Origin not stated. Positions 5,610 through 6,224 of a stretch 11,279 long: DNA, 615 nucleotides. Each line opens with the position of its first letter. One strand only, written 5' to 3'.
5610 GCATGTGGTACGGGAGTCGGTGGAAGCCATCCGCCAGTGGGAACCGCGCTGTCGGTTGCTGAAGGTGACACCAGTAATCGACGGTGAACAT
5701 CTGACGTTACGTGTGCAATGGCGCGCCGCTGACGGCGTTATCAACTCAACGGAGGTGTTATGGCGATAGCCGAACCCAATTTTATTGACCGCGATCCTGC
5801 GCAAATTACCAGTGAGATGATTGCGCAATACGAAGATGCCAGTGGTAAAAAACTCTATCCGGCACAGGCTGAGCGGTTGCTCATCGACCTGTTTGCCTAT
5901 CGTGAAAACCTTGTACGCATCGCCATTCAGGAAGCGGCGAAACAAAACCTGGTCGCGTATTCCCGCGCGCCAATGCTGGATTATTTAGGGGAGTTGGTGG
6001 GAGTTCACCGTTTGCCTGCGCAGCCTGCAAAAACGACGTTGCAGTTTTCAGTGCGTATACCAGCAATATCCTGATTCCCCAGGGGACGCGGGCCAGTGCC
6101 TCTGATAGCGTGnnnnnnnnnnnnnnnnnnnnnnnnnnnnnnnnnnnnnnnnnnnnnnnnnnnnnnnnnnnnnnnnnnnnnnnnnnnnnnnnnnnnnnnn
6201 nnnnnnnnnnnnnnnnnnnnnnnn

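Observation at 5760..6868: Baseplate J gene disrupted by a frameshift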

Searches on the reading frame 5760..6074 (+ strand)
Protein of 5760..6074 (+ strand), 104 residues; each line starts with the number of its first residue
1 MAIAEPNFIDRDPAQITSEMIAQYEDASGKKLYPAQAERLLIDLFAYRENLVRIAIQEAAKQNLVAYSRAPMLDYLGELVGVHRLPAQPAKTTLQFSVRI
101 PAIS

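Call 13: find_encoding_contigs(protein=window:5760-6074:+, flank=10000, max_places=10)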
Protein window:5760-6074:+ (104 aa): 2 contigs read that carry it; 1 place shown.
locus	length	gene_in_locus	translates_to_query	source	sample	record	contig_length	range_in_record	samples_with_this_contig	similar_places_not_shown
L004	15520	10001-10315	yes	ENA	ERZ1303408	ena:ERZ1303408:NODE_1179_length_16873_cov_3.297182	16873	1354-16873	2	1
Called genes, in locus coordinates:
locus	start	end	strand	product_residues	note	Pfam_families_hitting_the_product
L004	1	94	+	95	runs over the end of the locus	PF13272:Holin_2-3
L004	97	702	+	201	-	PF01464:SLT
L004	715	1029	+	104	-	-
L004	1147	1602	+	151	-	PF09646:Gp37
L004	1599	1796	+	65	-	-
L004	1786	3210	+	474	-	PF04984:Phage_sheath_1, PF17482:Phage_sheath_1C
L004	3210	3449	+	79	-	PF04985:Phage_tube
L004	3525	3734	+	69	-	PF04985:Phage_tube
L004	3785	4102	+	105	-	PF10109:Phage_TAC_7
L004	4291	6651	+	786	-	PF10145:PhageMin_Tail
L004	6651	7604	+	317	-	PF06995:Phage_P2_GpU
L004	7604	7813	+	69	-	PF05489:Phage_tail_X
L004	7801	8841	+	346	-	PF05954:Phage_GPD, PF24032:YQBQ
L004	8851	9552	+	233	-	PF04717:Phage_base_V (weak)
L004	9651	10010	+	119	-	PF04965:GPW_gp25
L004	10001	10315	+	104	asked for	PF26776:Baseplate_J_N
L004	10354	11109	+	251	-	PF04865:Baseplate_J, PF26078:Baseplate_J_M, PF26079:Baseplate_J_C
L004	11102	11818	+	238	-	PF09684:Tail_P2_I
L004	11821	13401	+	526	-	PF12571:Phage_tail_fib, PF03406:Phage_fiber_2, PF07484:Collar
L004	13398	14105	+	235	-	PF28596:Caudo_TAP_N, PF14301:DUF4376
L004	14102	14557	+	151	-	-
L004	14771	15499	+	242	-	-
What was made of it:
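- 5410..5769 (+): gpW/gp25-like baseplate gene, intact (119 aa). Its stop overlaps the J start. Pfam GPW_gp25 on the called gene (call 13).
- The contig has only 3.3x k-mer coverage (record name, call 13). k-mer coverage is 3.3x (call 13).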

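Call 25: find_encoding_contigs(protein=P0002, flank=10000, max_places=4)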
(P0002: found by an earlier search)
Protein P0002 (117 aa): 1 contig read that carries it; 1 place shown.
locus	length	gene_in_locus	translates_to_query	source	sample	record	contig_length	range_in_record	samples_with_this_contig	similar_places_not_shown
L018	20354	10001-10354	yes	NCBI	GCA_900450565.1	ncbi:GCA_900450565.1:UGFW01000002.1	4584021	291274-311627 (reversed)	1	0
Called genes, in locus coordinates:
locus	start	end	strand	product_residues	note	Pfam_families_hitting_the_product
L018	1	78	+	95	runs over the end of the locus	PF13272:Holin_2-3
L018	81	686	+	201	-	PF01464:SLT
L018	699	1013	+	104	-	-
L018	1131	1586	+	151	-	PF09646:Gp37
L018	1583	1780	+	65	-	-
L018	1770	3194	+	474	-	PF04984:Phage_sheath_1, PF17482:Phage_sheath_1C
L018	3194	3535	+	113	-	PF04985:Phage_tube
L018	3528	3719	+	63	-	PF04985:Phage_tube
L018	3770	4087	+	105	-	PF10109:Phage_TAC_7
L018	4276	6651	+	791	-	PF10145:PhageMin_Tail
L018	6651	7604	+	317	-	PF06995:Phage_P2_GpU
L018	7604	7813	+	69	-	PF05489:Phage_tail_X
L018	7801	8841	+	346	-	PF05954:Phage_GPD, PF24032:YQBQ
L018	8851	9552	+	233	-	PF04717:Phage_base_V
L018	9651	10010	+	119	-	PF04965:GPW_gp25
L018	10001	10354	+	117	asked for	PF26776:Baseplate_J_N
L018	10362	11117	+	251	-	PF04865:Baseplate_J (weak), PF26078:Baseplate_J_M, PF26079:Baseplate_J_C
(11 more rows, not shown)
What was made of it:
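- The GCA_900450565.1 assembly also has a frameshifted tube gene and a truncated core gene, rluF, which suggests assembly errors (call 25).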

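Call 37: find_related_loci(query=P0019, collection=genome_contigs, flank=10000)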
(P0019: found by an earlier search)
Query P0019 (371 aa) in genome_contigs; peptide patterns used: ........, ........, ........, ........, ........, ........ (x = any residue, [..] = any of these).
165 stretches matched a pattern; 104 encode a relative of the query (tblastn E <= 1e-3); the best 80 are kept; 80 distinct loci.
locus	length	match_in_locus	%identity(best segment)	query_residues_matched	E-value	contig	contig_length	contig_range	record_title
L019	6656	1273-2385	99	1-371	0e+0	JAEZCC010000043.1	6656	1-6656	MAG: Bacillota bacterium isolate OH_CBrB_227 k127_856006, whole genome shotgun sequence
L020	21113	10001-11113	88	1-371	0e+0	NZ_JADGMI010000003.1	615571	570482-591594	Superficieibacter sp. 1612_C1 1612_C1_3, whole genome shotgun sequence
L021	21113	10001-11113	87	1-371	0e+0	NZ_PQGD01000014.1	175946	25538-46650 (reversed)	Superficieibacter electus strain BP-1 NODE_14_length_175946_cov_38.8368, whole genome shotgun sequence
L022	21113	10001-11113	78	1-371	0e+0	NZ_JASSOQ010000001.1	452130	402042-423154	Lelliottia wanjuensis strain V104_15 NODE_3_length_452130_cov_17.037009, whole genome shotgun sequence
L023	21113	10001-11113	86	1-371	0e+0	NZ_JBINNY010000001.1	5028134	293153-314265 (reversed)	Dryocola sp. BD626 BD626_1, whole genome shotgun sequence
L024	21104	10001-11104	58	1-371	7e-133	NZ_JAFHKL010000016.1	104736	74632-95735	Chromobacterium alkanivorans strain IITR-71 1.16578-assembly_contig_16, whole genome shotgun sequence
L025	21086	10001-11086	56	5-370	6e-123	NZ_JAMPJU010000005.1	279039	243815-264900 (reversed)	Brenneria izbisi strain KBI 423 NODE_5_length_279039_cov_339.315374, whole genome shotgun sequence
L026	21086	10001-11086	56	5-370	6e-122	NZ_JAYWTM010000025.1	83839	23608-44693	Brenneria populi strain D9-5 contig25, whole genome shotgun sequence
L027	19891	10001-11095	54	1-368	4e-122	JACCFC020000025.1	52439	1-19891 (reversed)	Neisseriaceae bacterium TC5R-5 Scaffold25, whole genome shotgun sequence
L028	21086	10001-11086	57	5-370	2e-121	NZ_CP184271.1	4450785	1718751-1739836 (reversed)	Pectobacterium colocasium strain CSR2 chromosome, complete genome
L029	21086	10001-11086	55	5-370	3e-121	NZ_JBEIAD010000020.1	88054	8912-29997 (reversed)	Brenneria sp. L3-3Z Scaffold20, whole genome shotgun sequence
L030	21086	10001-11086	57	5-370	2e-121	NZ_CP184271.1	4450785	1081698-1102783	Pectobacterium colocasium strain CSR2 chromosome, complete genome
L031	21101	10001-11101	56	1-370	1e-120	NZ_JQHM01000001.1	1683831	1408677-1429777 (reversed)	Pectobacterium betavasculorum strain NCPPB 2795 ID_1, whole genome shotgun sequence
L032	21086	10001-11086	55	5-370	9e-121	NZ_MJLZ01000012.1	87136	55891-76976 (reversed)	Brenneria alni strain NCPPB 3934 BA_contig000012, whole genome shotgun sequence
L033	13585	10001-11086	55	5-370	1e-119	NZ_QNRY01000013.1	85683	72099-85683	Brenneria salicis ATCC 15712 = DSM 30166 Ga0244580_113, whole genome shotgun sequence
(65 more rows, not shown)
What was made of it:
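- Homologues in 80 species-representative genomes match as one stretch covering residues 1-371 (call 37).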

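Call 39: search_protein_families(library=pfam, proteins=[P0019, window:5760-6074:+])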
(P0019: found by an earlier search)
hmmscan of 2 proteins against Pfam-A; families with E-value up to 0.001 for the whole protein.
P0019 (371 aa): 1 family
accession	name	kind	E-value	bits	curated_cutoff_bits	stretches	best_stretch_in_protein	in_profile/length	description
PF04865.19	Baseplate_J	-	7.5e-63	212.6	21.1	1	69-330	1-254/255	Baseplate J-like protein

window:5760-6074:+ (104 aa): 1 family
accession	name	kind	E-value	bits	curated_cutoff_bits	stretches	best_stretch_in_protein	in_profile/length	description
PF04865.19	Baseplate_J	-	5.4e-06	26.3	21.1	1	69-99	1-32/255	Baseplate J-like protein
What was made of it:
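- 5760..6074 (+): N-terminal fragment of the gpJ-like baseplate gene: 98 residues that match the intact protein, then RIPAIS out of frame, then TGA at 6072-6074. Pfam Baseplate_J profile positions 1-32 (call 39).
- Checked: An intact 371-aa relative covers 1-254 in one stretch (call 39).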

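Call 46: search_solved_structures(query=P0019, max_evalue=0.01, show_alignments=1)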
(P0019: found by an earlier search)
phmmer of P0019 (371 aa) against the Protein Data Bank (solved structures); distinct sequences matched with E-value up to 0.01: 2.
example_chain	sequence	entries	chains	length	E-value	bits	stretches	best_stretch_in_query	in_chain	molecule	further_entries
6u5b_m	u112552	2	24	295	3.3e-26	95.5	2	185-369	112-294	Tri1a PA0618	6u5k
5ces_A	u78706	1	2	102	5.3e-08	35.6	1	281-369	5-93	PA0618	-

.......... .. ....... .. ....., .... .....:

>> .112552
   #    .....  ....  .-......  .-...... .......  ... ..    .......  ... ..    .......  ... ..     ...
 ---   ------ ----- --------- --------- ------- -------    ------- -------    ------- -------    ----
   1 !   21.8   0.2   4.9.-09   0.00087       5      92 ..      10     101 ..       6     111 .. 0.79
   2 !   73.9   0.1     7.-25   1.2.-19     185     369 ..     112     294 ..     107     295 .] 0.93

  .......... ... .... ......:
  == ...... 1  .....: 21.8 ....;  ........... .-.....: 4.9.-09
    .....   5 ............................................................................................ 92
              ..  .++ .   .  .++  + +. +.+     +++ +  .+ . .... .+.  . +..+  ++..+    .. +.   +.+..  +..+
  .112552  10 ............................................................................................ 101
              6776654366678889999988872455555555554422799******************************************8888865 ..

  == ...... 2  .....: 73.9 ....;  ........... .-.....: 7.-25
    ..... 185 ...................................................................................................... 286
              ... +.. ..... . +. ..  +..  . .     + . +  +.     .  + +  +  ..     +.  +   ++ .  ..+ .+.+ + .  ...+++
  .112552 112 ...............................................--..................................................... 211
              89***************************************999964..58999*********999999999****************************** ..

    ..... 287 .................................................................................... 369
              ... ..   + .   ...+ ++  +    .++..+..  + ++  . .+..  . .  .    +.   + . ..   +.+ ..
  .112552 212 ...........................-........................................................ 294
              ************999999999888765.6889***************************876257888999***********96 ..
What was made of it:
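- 6050..6868 (+): Remainder of J (native codons 100-371), now in the -1 frame relative to the start codon. It ends at TAA 6866-6868. The stretch 185-369 aligns to R2-pyocin baseplate protein PA0618 (call 46).
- Closest known: R2 pyocin baseplate protein PA0618. Same: The N-terminal segment 5-92 and the C-terminal 185-369 align (call 46).
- The closest solved protein is PA0618 of the R2 pyocin baseplate (call 46).
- Tried and rejected: The PDB sequence match (call 46) and the Pfam coordinates (call 39) already place the break.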

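Call 50: search_dna_similar(query=P0019, collection=phages, mode=protein, max_rows=12)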
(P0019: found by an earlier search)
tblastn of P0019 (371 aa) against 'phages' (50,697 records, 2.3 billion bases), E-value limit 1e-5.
Records with a match: 559; places in all: 559; records where one place covers at least 80% of the query: 68.
Best place of each record, by identity: 95-99% 1; 80-90% 2; <60% 556.
By first word of the organism name: Burkholderia 92; Klebsiella 68; Escherichia 65; Ralstonia 59; Yersinia 47; Salmonella 29; Bacteriophage 25; Vibrio 21; Pseudomonas 18; Peduovirus 18; and 43 more.
By host as written in the record: - 54; Ralstonia solanacearum 50; Klebsiella pneumoniae 45; Burkholderia pseudomallei 32; Yersinia pestis EV76-CN 29; Burkholderia sp. 25; Escherichia coli 25; Yersinia enterocolitica 10; and 163 more.
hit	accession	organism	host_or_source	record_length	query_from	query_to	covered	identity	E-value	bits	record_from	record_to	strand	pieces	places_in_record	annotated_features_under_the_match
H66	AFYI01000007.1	Salmonella enterica subsp. enterica serovar Infantis str. ...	Homo sapiens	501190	1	371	100%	87.6%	0e+0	672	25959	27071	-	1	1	baseplate J-like protein | protein 25-like lysozyme | phage tail protein I-like protein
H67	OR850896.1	Salmonella phage S.Kent 1-2-1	Salmonella enterica subsp. enterica ...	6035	95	371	75%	84.1%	3e-156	488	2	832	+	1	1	record has no annotation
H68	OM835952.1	Klebsiella phage KP12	Klebsiella pneumoniae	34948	1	371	100%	57.1%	4e-130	416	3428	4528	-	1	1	baseplate assembly protein J | putative baseplate protein | putative tail protein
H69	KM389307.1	Escherichia phage Phi06_2974 B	-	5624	1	371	100%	57.1%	3e-127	407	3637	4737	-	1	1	record has no annotation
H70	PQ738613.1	Escherichia phage PhiKM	Escherichia coli (uropathogenic)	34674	1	370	100%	57.0%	9e-129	412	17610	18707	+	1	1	hypothetical protein | baseplate assembly protein | tail formation protein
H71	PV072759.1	Burkholderia phage vB_E433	Burkholderia sp.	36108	1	371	100%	52.0%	4e-119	385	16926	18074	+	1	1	baseplate J | tail protein | baseplate wedge subunit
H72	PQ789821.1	Burkholderia phage vB_E274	Burkholderia sp.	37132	1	371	100%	52.0%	4e-119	385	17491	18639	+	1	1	baseplate J | tail protein | baseplate wedge subunit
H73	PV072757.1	Burkholderia phage vB_CB2b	Burkholderia sp.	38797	1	371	100%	52.0%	4e-119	385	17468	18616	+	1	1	baseplate J | tail protein | baseplate wedge subunit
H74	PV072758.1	Burkholderia phage vB_E430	Burkholderia sp.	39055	1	371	100%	52.0%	4e-119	385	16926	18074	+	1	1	baseplate J | tail protein | baseplate wedge subunit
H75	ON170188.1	Ralstonia phage YO107_2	Ralstonia solanacearum T440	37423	1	371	100%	51.9%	3e-116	377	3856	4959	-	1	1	record has no annotation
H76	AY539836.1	Burkholderia phage BcepMu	-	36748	1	371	100%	51.7%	2e-118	382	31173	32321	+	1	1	gp50 | gp51 | gp49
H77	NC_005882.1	Burkholderia phage BcepMu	-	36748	1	371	100%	51.7%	2e-118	382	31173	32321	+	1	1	gp50 | tail protein | baseplate wedge subunit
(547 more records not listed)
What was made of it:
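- Closest known: Baseplate J of BcepMu-like transposable phages. Same: These are the nearest complete phages: 52-57% protein identity over the full 371 residues, as a single ORF (call 50).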

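Call 52: get_annotated_region(hit=H66, flank=17000)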
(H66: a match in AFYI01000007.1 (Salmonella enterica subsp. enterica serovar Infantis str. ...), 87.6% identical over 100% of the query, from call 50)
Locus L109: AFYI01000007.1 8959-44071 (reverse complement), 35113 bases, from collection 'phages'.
description: Salmonella enterica subsp. enterica serovar Infantis str. SARB27 SEENIN0B_Contig0.7, whole genome shotgun sequence.
organism: Salmonella enterica subsp. enterica serovar Infantis str. SARB27 (NCBI taxid 596155)
taxonomy: Bacteria; Pseudomonadati; Pseudomonadota; Gammaproteobacteria; Enterobacterales; Enterobacteriaceae; Salmonella
host: Homo sapiens; source: -; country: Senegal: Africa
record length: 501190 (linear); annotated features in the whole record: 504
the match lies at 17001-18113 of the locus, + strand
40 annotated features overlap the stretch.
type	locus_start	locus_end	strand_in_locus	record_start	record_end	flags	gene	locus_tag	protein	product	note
CDS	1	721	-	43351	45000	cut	-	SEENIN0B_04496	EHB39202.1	glucose-6-phosphate isomerase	KEGG: sew:SeSA_A4412 4.0e-299 pgi; glucose-6-phosphate isomerase K01810; Psort location: Cytoplasmic, score: 9.97; ...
CDS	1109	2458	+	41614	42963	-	-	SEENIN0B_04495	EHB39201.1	aspartate kinase, monofunctional class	KEGG: sew:SeSA_A4411 8.9e-231 lysC; aspartate kinase III K00928; Psort location: Cytoplasmic, score: 8.96; locus tag in ...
CDS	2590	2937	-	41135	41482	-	-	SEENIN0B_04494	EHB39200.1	Mor transcription activator family protein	locus tag in AE006468 is STM4219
CDS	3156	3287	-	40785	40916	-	-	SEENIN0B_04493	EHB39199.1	hypothetical protein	-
CDS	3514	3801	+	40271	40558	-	-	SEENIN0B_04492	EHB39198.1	hypothetical protein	Psort location: CytoplasmicMembrane, score: 10.00; locus tag in AE006468 is STM4218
CDS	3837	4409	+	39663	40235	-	-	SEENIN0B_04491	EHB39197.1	transglycosylase SLT domain protein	KEGG: bbr:BB3638 1.7e-62 putative lytic murein transglycosylase precursor K01238; Psort location: Periplasmic, score: ...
CDS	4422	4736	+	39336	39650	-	-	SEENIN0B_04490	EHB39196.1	hypothetical protein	KEGG: afo:Afer_1799 0.0067 ATP synthase F0, B subunit; K02109 F-type H+-transporting ATPase subunit b; locus tag in ...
CDS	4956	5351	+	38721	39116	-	-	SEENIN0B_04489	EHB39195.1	gp37 protein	locus tag in AE006468 is STM4215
CDS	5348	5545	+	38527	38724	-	-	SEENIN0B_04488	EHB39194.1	hypothetical protein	locus tag in AE006468 is STM4214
CDS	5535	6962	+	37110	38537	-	-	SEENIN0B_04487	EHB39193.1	phage tail sheath protein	locus tag in AE006468 is STM4213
CDS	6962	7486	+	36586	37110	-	-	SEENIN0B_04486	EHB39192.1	phage major tail tube protein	locus tag in AE006468 is STM4212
CDS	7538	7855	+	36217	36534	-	-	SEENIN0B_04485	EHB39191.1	hypothetical protein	-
CDS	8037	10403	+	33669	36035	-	-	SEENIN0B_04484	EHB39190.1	phage tail tape measure protein, TP901 family, core region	KEGG: bpy:Bphyt_1835 0.00073 protein-L-isoaspartate O-methyltransferase K00573; Psort location: CytoplasmicMembrane, ...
CDS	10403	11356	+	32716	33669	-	-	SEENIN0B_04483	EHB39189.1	phage P2 GpU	Psort location: Cytoplasmic, score: 8.96; locus tag in AE006468 is STM4210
CDS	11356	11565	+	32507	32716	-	-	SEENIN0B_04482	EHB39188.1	phage Tail Protein X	locus tag in AE006468 is STM4209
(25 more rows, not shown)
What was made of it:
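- On Def4-type remnant of Salmonella/Escherichia: The Salmonella Infantis SARB27 locus, annotated with LT2 locus tags, shows the same order and flanks (call 52).
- Closest known: Salmonella enterica 'Def4' prophage remnant. Same: J is 87.6% identical in protein (calls 50, 52).
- Closest known: Salmonella enterica 'Def4' prophage remnant. Different: The Salmonella copy has gtrA/gtrB/gtrC inserted in the V-W gap and an intact J (call 52).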
